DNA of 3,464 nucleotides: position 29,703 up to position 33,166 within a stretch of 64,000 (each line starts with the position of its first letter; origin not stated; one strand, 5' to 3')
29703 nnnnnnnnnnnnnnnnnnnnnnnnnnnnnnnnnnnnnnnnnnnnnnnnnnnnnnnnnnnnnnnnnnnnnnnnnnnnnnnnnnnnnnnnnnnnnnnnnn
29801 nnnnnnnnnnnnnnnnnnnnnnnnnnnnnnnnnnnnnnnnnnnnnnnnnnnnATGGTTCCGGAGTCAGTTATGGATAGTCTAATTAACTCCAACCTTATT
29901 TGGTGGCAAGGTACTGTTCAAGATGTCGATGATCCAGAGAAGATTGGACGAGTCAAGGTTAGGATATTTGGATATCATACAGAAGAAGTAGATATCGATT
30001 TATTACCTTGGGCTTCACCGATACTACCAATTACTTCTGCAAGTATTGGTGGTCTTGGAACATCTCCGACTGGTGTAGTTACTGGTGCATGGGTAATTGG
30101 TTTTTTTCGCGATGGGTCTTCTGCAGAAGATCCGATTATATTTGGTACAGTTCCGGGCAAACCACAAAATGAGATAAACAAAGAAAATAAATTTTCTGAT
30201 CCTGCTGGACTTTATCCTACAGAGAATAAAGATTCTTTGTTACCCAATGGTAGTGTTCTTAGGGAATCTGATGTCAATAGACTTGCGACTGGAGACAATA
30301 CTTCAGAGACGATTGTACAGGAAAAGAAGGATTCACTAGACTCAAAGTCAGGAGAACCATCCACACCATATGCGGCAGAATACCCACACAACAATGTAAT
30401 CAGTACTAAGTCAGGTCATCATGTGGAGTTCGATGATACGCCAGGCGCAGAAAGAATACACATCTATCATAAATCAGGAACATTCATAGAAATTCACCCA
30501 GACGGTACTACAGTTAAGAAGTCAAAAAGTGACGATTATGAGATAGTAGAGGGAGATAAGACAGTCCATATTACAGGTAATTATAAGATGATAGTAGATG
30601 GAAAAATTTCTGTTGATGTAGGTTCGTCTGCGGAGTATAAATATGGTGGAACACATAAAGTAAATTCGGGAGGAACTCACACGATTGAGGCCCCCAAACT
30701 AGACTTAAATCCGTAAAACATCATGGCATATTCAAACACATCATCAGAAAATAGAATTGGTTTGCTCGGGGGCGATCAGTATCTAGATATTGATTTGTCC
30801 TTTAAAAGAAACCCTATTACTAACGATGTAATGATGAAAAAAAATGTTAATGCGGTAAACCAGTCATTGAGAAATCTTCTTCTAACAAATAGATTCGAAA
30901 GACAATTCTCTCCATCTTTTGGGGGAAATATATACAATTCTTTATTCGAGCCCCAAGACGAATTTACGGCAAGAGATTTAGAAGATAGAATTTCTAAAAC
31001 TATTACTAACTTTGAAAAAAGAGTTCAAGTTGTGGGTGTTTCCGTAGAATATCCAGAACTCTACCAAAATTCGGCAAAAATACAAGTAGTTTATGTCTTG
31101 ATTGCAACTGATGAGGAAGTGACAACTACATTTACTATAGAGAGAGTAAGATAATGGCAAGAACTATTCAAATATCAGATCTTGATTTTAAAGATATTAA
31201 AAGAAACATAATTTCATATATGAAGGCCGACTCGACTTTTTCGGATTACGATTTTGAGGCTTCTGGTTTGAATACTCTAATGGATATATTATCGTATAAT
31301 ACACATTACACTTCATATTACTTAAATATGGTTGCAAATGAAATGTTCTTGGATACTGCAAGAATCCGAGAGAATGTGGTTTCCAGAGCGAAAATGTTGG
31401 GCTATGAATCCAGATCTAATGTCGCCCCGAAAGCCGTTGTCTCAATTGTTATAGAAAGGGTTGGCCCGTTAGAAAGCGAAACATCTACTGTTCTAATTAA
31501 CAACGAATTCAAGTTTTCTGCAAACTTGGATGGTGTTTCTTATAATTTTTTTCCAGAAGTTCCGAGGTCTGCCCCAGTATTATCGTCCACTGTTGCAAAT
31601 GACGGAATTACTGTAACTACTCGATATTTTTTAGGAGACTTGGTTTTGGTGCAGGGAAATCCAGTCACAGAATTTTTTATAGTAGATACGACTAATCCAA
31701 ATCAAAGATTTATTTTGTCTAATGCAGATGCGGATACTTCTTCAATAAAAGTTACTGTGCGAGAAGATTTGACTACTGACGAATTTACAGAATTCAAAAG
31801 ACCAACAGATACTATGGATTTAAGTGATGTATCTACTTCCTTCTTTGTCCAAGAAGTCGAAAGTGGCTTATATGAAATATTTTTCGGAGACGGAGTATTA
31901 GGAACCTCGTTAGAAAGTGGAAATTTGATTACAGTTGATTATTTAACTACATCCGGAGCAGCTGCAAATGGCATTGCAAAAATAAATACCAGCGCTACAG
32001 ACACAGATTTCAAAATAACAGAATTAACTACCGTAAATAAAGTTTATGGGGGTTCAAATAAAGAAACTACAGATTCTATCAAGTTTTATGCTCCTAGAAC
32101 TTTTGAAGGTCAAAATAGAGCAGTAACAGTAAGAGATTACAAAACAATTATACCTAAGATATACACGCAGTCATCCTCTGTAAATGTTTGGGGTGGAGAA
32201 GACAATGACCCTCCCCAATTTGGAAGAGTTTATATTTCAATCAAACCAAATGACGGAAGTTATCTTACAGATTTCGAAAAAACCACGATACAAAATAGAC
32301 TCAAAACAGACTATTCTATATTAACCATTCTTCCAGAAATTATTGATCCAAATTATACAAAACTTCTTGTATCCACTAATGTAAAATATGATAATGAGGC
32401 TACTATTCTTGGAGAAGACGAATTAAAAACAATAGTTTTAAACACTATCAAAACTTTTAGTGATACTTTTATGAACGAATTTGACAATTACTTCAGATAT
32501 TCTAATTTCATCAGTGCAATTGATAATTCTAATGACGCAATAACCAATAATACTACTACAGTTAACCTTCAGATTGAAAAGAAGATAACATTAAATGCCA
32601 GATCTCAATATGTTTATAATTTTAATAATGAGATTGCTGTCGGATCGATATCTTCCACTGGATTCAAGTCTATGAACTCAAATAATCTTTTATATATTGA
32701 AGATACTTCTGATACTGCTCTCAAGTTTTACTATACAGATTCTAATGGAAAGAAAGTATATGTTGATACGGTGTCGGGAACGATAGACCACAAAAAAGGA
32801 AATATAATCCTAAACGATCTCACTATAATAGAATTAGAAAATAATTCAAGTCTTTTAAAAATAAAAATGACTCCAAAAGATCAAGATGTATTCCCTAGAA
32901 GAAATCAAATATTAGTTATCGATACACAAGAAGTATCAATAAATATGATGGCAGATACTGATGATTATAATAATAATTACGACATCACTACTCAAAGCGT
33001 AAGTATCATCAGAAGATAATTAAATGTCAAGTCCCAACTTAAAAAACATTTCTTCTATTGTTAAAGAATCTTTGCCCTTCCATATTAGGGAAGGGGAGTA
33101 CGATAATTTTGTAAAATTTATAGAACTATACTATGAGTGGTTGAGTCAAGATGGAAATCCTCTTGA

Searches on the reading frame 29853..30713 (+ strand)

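Call 17: search_protein_families(library=phrogs, proteins=[window:29853-30713:+], max_evalue=0.001)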
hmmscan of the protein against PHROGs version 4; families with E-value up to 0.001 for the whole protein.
window:29853-30713:+ (287 aa): 9 families
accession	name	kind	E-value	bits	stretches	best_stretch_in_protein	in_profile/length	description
phrog_430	-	tail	1.3e-80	273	2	6-150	9-144/868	baseplate hub subunit and tail lysozyme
phrog_694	-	tail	3.9e-27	95.9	1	15-174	21-182/851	baseplate hub and tail lysozyme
phrog_1922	-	tail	1.7e-19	70.9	1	17-173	19-191/932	baseplate hub subunit and tail lysozyme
phrog_27932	-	tail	7e-17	61.9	1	167-278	522-641/855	baseplate hub subunit and tail lysozyme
phrog_33098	-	tail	4e-09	36.8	1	20-105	37-126/641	baseplate hub and tail lysozyme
phrog_181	-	lysis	8.7e-09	35.9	1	163-231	563-630/769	endolysin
phrog_37871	-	tail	4.1e-08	34.3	1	20-56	7-45/257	baseplate protein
phrog_9992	-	tail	2e-06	28.5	1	215-279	105-171/228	baseplate assembly protein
phrog_24638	-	tail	5.1e-05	23.6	0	176-277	22-136/289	baseplate hub subunit and tail lysozyme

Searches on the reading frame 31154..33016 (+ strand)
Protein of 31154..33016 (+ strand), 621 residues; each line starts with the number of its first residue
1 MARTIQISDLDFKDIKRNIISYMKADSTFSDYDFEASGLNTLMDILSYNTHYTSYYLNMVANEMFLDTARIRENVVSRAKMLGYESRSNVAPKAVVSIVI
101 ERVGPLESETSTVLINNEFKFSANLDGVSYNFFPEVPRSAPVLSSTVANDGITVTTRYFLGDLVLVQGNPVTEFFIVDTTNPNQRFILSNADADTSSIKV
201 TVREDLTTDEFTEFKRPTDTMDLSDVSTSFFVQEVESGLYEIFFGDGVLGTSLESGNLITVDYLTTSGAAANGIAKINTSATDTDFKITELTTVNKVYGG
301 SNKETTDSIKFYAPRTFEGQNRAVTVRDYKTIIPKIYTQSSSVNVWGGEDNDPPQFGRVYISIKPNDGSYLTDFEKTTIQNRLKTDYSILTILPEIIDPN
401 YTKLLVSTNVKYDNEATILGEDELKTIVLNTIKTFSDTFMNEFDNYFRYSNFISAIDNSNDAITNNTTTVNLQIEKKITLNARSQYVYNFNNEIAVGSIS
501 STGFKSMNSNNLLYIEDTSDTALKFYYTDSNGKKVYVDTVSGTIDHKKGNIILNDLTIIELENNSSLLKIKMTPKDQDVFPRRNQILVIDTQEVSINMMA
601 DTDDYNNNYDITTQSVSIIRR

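Call 17: search_protein_families(library=phrogs, proteins=[window:31154-33016:+], max_evalue=0.001)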
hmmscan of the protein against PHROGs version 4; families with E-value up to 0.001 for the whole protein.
window:31154-33016:+ (621 aa): 2 families
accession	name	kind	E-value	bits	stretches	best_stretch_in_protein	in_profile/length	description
phrog_219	-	tail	4.1e-162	541.8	1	5-602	4-597/598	baseplate wedge subunit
phrog_10646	-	tail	1.9e-10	40.4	1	4-98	25-120/1142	baseplate wedge subunit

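Call 41: search_dna_similar(query=window:31154-33016:+, collection=phages, mode=protein, max_rows=12)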
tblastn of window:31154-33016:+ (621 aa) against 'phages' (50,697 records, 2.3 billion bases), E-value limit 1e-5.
Records with a match: 2427; places in all: 2432; records where one place covers at least 80% of the query: 1707.
Best place of each record, by identity: <60% 2427.
By first word of the organism name: Escherichia 632; Synechococcus 374; Klebsiella 318; Salmonella 192; Vibrio 126; Shigella 89; Aeromonas 79; Acinetobacter 71; Cyanophage 61; Enterobacter 53; and 52 more.
By host as written in the record: - 445; Escherichia coli 268; Klebsiella pneumoniae 110; Synechococcus 107; Synechococcus sp. 38; Escherichia coli O157:H7 35; Salmonella enterica 29; Synechococcus sp. WH7803 28; and 527 more.
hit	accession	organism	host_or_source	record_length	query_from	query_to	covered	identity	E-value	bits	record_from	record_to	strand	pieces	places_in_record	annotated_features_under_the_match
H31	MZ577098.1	Methylophilales phage Melnitz-3 EXVC039M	Methylophilales_sp._H5P1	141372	1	590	95%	36.1%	1e-116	389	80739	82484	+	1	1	baseplate wedge subunit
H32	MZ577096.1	Methylophilales phage Melnitz-2 EXVC040M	Methylophilales_sp._H5P1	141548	1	590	95%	36.1%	1e-116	389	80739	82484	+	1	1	baseplate wedge subunit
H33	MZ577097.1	Methylophilales phage Melnitz EXVC044M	Methylophilales_sp._H5P1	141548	1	590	95%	36.1%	1e-116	389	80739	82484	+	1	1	baseplate wedge subunit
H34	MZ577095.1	Methylophilales phage Melnitz-1 EXVC043M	Methylophilales_sp._H5P1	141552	1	590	95%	36.1%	1e-116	389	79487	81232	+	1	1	baseplate wedge subunit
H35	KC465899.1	Pelagibacter phage HTVC008M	Candidatus Pelagibacter ubique HTCC1062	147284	3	600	96%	35.2%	1e-108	365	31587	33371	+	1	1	baseplate wedge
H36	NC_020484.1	Pelagibacter phage HTVC008M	Candidatus Pelagibacter ubique HTCC1062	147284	3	600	96%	35.2%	1e-108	365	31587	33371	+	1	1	baseplate wedge subunit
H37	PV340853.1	Synechococcus phage Sf-CH8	Synechococcus sp. WH8102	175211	8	599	95%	35.0%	2e-92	318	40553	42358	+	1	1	baseplate wedge subunit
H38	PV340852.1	Synechococcus phage Sf-CH5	Synechococcus sp. WH8102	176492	8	599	95%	35.0%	2e-92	318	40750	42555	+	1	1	baseplate wedge subunit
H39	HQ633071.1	Synechococcus phage S-SKS1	Synechococcus sp. WH7803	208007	8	599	95%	34.7%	6e-83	290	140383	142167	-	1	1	baseplate wedge subunit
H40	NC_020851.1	Synechococcus phage S-SKS1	Synechococcus sp. WH7803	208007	8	599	95%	34.7%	6e-83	290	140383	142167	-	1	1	baseplate wedge subunit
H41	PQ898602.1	Synechococcus phage S-SCSM2R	Synechococcus sp. WH7803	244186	1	599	96%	34.2%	1e-91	316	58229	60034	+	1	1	baseplate wedge subunit (x2)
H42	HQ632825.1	Prochlorococcus phage P-SSM5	Prochlorococcus marinus NATL2A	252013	6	599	96%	34.4%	3e-92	317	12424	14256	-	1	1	baseplate wedge subunit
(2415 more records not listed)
